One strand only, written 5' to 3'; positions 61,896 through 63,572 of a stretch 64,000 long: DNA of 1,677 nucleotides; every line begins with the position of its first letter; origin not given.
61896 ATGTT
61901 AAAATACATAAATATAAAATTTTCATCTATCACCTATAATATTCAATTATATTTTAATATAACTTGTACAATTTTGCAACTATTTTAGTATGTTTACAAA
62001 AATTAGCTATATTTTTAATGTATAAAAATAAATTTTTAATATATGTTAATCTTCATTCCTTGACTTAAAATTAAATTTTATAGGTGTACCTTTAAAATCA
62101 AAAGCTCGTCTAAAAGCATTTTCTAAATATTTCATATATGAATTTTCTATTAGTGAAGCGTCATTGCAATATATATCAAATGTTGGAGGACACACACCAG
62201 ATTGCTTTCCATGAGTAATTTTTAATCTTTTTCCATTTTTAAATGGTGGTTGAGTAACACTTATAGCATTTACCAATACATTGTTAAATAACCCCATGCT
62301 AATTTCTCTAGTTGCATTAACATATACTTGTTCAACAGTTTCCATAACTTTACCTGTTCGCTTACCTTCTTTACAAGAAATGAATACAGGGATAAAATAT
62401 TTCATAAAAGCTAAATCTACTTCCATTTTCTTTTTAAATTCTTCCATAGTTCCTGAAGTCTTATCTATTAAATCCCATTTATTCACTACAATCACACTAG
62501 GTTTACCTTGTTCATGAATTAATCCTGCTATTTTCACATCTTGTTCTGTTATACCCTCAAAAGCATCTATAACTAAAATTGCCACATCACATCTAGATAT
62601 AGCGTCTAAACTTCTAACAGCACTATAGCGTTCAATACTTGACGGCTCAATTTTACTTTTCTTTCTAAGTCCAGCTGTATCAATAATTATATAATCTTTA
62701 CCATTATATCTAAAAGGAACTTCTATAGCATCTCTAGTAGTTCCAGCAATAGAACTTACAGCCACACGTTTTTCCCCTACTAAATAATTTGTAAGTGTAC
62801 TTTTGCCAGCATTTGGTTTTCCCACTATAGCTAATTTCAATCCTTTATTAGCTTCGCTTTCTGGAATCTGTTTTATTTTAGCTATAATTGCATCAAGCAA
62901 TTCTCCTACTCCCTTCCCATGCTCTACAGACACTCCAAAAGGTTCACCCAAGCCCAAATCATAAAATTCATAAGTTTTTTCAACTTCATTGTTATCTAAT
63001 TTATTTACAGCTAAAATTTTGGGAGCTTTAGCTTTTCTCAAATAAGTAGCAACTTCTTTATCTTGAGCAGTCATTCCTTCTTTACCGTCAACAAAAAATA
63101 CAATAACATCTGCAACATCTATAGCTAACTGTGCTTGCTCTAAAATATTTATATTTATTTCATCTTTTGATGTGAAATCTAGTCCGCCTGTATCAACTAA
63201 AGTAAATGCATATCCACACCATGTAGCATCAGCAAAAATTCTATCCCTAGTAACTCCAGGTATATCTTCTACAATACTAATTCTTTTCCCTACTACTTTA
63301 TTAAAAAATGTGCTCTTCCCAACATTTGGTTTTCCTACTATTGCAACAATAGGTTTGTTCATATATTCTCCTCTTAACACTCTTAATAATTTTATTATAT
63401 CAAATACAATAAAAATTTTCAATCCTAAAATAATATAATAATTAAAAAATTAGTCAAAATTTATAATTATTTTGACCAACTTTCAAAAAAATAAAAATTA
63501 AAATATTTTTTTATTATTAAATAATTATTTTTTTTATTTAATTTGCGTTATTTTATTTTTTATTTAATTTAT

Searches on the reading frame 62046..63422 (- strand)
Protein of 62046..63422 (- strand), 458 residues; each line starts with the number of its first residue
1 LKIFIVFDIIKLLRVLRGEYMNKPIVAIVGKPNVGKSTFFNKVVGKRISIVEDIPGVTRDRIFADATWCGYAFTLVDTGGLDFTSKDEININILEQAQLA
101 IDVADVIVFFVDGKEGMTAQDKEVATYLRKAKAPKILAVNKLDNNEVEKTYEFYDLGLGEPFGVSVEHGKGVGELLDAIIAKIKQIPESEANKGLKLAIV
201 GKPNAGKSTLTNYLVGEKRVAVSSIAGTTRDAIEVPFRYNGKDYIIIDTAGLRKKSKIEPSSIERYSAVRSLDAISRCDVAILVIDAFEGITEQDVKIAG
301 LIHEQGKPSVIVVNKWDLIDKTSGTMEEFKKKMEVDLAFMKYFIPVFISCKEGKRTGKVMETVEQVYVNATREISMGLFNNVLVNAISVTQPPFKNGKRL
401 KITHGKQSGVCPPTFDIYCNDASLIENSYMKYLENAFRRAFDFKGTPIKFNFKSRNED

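Call 67: find_encoding_contigs(protein=window:62046-63422:-, flank=10000, max_places=3)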
Protein window:62046-63422:- (458 aa): no gene with exactly this product is on record in the collection.
